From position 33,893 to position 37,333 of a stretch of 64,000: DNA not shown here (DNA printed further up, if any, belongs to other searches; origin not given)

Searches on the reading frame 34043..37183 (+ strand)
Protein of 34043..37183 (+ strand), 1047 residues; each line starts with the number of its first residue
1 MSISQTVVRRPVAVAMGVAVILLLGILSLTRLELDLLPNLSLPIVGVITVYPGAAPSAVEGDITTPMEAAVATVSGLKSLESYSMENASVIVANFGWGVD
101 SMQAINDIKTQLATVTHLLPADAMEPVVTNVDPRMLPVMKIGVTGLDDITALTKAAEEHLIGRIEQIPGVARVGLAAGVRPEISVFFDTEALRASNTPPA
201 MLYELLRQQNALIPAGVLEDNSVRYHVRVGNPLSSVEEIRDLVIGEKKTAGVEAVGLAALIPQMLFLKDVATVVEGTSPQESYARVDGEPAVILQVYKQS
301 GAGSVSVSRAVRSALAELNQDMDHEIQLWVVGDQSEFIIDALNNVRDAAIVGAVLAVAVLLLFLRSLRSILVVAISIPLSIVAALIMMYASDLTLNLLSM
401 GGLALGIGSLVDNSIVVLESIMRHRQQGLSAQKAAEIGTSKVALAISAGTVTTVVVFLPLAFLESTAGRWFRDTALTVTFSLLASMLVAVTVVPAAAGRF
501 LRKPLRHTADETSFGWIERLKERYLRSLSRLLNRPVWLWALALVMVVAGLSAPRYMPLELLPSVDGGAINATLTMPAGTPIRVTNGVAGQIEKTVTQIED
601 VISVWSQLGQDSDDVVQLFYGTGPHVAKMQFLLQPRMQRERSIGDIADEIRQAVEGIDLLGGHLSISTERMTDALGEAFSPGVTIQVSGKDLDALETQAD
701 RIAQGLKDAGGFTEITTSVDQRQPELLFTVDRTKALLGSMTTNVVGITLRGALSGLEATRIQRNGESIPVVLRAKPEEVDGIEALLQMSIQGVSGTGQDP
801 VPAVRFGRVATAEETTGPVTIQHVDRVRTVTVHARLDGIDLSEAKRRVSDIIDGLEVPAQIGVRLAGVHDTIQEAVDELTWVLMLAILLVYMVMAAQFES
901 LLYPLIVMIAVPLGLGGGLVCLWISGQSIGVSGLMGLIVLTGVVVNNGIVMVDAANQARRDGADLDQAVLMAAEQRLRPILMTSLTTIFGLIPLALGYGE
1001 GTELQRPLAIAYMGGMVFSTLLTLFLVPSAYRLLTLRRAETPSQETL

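Call 9: search_protein_families(library=pfam, proteins=[window:34043-37183:+], max_evalue=0.01)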
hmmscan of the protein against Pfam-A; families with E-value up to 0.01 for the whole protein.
window:34043-37183:+ (1047 aa): 2 families
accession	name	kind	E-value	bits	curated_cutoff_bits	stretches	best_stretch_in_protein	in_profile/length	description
PF00873.25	ACR_tran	-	2.6e-222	741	28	1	3-1034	1-1020/1021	AcrB/AcrD/AcrF family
PF03176.21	MMPL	-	5.8e-14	52.2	20.5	2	291-516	87-319/333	MMPL family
